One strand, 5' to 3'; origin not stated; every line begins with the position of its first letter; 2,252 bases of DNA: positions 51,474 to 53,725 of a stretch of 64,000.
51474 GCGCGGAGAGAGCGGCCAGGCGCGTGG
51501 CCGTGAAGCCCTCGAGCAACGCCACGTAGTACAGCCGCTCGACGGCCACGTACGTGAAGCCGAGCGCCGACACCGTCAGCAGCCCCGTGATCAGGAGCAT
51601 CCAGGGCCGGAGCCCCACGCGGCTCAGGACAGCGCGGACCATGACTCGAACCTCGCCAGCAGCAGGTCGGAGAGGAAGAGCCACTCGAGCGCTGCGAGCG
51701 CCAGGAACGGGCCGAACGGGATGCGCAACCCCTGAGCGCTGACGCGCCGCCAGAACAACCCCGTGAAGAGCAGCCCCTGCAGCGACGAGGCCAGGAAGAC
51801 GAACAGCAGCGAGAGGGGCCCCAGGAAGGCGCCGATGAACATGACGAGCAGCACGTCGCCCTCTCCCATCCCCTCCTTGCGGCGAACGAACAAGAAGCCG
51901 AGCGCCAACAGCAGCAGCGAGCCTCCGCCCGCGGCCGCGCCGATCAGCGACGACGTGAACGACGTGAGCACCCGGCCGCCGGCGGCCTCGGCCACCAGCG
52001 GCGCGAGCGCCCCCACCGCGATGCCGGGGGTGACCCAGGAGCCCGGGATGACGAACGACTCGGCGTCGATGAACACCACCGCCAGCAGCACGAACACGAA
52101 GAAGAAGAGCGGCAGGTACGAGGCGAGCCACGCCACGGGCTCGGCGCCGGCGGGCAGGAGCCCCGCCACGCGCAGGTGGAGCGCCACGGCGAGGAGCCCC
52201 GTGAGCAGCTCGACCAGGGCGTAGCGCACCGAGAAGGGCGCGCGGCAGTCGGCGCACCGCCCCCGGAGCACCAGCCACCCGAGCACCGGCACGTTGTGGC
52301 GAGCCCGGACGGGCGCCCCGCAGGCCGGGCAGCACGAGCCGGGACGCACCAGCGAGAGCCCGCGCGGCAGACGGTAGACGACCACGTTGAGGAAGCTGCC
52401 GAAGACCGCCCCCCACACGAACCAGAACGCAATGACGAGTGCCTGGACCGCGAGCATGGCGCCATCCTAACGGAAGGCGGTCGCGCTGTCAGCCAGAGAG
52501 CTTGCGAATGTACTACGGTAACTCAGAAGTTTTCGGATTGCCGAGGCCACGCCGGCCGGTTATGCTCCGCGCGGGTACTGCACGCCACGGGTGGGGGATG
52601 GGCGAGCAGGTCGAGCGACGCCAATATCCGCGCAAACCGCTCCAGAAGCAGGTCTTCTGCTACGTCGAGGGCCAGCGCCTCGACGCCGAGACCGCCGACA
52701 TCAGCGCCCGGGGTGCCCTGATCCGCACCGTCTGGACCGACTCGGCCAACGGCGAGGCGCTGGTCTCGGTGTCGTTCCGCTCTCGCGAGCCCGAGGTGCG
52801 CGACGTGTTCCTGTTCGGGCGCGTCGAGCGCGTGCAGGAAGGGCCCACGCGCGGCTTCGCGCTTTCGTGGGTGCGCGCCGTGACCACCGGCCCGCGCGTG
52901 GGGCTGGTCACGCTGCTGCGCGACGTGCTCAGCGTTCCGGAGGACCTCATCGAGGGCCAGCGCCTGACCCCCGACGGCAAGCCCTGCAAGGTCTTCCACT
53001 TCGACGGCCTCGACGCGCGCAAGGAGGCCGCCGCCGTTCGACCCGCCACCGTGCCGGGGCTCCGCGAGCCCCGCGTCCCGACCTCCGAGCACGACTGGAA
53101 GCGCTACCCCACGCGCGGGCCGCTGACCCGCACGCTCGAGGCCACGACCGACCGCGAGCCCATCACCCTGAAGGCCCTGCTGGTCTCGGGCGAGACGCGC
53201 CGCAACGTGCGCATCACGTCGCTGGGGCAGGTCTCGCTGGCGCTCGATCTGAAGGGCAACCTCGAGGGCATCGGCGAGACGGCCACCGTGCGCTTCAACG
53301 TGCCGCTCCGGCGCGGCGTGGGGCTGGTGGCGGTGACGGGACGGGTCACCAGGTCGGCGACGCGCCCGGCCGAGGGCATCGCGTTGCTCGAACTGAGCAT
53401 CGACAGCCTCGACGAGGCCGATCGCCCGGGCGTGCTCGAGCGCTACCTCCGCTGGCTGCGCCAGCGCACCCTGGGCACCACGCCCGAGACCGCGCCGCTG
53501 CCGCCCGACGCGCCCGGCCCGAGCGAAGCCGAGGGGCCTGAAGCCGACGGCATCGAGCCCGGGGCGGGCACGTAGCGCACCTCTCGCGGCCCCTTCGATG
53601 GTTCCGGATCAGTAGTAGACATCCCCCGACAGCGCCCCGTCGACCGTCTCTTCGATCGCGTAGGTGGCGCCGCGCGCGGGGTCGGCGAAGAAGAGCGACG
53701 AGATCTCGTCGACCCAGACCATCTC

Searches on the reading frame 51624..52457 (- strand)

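Call 81: search_protein_families(library=pfam, proteins=[window:51624-52457:-], max_evalue=0.0001)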
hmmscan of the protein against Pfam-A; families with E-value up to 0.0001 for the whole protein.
window:51624-52457:- (277 aa): 2 families
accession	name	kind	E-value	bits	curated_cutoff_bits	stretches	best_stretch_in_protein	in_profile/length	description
PF06750.18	A24_N_bact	-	7.1e-32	109.8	23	1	15-96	2-83/84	Bacterial Peptidase A24 N-terminal domain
PF01478.23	Peptidase_A24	-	2.6e-12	47.5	26.5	1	119-232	2-103/104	Type IV leader peptidase family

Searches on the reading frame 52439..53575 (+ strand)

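Call 81: search_protein_families(library=pfam, proteins=[window:52439-53575:+], max_evalue=0.0001)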
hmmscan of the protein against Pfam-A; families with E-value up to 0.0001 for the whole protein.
window:52439-53575:+ (378 aa): 1 family
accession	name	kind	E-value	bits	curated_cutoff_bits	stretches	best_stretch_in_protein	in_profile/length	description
PF07238.19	PilZ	-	2.7e-09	37.7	22.5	1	59-143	1-84/102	PilZ domain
